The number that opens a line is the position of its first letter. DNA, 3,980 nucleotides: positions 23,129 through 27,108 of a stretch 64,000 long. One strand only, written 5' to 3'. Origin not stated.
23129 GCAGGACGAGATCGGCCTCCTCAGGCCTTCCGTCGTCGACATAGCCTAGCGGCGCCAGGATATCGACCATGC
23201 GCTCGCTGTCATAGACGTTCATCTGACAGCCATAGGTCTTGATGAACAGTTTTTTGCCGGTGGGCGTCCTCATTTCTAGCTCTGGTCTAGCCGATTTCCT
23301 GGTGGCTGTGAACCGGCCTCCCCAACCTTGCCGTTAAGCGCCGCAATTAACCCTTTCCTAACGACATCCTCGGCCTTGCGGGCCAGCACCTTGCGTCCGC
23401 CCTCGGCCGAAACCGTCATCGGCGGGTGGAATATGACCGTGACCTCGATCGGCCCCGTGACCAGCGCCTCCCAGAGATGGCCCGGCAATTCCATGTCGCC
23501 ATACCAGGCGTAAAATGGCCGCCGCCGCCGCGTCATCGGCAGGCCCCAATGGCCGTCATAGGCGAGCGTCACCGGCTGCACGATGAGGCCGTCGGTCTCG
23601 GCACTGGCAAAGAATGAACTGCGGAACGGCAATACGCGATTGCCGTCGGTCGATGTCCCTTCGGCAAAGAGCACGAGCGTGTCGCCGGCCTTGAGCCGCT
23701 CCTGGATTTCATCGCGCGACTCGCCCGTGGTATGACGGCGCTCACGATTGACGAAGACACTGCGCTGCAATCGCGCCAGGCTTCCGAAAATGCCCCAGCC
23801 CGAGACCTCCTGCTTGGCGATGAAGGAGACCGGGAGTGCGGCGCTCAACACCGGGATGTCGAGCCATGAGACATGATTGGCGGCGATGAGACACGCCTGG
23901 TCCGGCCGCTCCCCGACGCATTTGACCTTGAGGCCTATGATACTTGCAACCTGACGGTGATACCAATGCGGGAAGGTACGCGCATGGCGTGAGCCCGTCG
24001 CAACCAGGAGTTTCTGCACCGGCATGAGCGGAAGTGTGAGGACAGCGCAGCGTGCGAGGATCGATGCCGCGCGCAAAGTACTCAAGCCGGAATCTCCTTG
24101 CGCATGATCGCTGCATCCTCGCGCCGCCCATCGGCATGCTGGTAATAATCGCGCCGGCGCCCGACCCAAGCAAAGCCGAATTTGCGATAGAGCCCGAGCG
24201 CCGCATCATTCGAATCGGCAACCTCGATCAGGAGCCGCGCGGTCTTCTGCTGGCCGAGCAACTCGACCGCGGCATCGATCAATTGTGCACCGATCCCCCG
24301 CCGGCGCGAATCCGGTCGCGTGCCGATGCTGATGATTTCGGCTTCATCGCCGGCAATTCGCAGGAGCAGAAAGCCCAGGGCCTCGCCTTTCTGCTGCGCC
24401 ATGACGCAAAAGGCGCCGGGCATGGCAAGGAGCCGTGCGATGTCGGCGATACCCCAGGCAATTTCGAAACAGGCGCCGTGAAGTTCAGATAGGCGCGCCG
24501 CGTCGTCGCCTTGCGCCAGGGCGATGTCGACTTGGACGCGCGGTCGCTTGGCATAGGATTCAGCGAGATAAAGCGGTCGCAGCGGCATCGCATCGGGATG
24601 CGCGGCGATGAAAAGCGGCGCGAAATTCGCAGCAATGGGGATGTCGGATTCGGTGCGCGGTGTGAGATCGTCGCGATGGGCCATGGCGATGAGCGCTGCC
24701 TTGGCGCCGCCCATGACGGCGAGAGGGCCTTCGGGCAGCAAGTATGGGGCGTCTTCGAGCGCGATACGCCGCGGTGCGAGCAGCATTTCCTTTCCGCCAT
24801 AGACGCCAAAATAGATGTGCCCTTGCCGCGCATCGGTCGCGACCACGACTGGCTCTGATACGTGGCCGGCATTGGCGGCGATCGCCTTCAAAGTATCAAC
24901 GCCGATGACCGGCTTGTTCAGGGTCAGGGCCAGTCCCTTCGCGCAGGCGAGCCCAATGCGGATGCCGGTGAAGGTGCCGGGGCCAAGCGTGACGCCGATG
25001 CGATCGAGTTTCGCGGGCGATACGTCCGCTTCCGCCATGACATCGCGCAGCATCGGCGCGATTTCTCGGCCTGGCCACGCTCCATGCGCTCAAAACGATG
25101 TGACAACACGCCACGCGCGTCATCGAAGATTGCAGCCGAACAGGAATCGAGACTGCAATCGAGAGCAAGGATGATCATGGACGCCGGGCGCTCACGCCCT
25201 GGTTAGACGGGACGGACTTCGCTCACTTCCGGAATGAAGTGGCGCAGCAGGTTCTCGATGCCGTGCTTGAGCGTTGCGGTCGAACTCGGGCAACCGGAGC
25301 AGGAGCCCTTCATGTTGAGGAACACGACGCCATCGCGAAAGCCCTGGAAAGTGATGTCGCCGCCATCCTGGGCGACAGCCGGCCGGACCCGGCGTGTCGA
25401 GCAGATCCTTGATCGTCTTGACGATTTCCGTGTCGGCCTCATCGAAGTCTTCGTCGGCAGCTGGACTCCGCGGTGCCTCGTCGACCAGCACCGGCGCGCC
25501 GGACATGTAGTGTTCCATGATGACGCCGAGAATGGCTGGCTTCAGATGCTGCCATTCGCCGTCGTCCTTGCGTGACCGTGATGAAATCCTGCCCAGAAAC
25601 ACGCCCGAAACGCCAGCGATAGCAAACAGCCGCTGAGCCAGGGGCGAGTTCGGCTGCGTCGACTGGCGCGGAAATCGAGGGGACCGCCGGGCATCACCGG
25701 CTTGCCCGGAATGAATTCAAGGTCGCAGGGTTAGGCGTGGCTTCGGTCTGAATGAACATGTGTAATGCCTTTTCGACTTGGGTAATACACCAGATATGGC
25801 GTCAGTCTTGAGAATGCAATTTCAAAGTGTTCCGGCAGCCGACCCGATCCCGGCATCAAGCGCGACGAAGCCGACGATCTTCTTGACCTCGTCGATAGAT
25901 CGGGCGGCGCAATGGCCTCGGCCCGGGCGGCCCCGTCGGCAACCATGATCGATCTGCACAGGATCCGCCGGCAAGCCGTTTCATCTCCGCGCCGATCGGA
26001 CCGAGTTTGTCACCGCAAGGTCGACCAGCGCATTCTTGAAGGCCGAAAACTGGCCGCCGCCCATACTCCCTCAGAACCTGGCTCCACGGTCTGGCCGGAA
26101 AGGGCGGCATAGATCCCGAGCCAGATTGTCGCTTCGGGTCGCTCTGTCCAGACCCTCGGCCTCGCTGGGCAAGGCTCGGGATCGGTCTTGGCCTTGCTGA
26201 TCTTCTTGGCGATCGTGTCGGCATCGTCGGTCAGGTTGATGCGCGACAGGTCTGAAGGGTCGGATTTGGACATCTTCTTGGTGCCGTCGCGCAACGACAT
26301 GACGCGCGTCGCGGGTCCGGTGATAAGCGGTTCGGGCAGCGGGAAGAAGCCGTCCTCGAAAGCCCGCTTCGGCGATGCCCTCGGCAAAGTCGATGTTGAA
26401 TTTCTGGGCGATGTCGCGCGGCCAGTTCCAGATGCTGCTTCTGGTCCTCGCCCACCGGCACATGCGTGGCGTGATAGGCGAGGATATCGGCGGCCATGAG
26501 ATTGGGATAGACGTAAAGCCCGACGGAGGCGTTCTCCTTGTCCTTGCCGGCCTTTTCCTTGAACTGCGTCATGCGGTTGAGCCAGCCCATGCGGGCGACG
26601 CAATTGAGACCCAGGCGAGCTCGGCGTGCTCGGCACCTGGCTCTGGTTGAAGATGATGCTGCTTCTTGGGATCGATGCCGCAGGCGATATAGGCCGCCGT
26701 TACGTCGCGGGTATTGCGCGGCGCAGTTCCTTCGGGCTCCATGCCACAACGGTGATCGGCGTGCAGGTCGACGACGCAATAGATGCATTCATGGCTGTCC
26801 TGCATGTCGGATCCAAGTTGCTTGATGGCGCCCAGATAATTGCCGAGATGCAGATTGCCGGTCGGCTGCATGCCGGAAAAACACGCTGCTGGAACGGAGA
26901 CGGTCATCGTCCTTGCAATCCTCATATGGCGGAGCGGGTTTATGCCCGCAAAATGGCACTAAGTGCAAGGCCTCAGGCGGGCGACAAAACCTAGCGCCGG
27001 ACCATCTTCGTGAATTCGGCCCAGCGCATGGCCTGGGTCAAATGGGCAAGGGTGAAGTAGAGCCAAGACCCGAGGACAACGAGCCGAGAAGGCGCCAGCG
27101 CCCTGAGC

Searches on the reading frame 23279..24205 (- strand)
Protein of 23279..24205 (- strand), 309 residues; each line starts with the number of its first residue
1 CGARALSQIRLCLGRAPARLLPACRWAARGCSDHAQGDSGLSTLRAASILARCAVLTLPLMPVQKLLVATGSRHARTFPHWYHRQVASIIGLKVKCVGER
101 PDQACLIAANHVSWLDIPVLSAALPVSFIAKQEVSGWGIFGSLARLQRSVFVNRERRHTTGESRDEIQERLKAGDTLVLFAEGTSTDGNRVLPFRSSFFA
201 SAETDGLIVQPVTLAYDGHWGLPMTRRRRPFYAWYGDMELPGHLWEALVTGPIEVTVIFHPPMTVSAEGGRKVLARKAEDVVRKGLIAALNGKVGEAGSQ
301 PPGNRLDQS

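Call 28: search_protein_families(library=pfam, proteins=[window:23279-24205:-], max_evalue=0.001)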
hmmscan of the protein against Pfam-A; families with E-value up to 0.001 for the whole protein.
window:23279-24205:- (309 aa): 1 family
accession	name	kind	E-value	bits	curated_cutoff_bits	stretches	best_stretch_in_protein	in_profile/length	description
PF01553.26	Acyltransferase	-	1.9e-22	79.9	23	1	102-214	13-131/132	Acyltransferase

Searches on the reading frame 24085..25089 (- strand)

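Call 28: search_protein_families(library=pfam, proteins=[window:24085-25089:-], max_evalue=0.001)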
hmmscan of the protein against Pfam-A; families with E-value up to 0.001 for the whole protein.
window:24085-25089:- (335 aa): 7 families
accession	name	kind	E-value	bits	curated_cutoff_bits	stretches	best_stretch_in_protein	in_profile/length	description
PF00814.31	TsaD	-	1.8e-25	90.6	24.8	1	9-96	32-125/264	tRNA N6-adenosine threonylcarbamoyltransferase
PF00583.31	Acetyltransf_1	-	1.9e-18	67.3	20.7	1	199-306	3-116/116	Acetyltransferase (GNAT) family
PF13508.13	Acetyltransf_7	-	2.7e-12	47.3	27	1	227-306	4-82/84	Acetyltransferase (GNAT) domain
PF13673.13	Acetyltransf_10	-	5.9e-09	36.4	23.6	1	219-312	24-113/128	Acetyltransferase (GNAT) domain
PF08445.16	FR47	-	3.4e-07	30.6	22.1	1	245-307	17-78/86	FR47-like protein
PF13420.13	Acetyltransf_4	-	6.1e-06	26.8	24.3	1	249-318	75-146/155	Acetyltransferase (GNAT) domain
PF23209.2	IDM1_C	-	0.00019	22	33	1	223-307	30-113/140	Increased DNA methylation 1, C-terminal domain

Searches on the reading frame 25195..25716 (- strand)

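Call 28: search_protein_families(library=pfam, proteins=[window:25195-25716:-], max_evalue=0.001)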
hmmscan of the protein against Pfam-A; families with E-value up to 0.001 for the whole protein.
window:25195-25716:- (174 aa): 1 family
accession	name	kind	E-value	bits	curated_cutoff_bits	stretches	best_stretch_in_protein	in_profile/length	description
PF08712.16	Nfu_N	-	5.7e-11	42.7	27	1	14-73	28-88/88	Scaffold protein Nfu/NifU N terminal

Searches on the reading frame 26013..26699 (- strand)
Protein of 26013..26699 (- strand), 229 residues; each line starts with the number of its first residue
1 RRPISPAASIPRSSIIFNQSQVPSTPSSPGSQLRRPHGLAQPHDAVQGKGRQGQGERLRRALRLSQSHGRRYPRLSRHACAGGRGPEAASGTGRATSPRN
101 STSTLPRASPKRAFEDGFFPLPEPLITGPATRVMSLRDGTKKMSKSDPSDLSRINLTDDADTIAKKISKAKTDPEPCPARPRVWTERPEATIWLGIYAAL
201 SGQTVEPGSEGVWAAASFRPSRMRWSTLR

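Call 28: search_protein_families(library=pfam, proteins=[window:26013-26699:-], max_evalue=0.001)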
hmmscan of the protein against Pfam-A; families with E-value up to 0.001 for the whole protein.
window:26013-26699:- (229 aa): 1 family
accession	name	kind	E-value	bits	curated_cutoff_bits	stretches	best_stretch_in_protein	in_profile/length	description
PF00579.31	tRNA-synt_1b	-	4.2e-12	46.4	21.1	1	112-176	172-230/292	tRNA synthetases class I (W and Y)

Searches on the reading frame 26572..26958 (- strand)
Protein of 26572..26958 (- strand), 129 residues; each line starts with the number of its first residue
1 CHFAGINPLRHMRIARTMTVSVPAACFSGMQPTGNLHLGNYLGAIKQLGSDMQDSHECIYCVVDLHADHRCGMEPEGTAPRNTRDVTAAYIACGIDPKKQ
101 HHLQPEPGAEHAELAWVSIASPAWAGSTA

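Call 28: search_protein_families(library=pfam, proteins=[window:26572-26958:-], max_evalue=0.001)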
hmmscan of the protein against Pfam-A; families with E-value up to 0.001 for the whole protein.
window:26572-26958:- (129 aa): 1 family
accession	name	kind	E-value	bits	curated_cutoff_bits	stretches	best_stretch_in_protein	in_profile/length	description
PF00579.31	tRNA-synt_1b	-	1.4e-17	64.5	21.1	1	23-117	5-102/292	tRNA synthetases class I (W and Y)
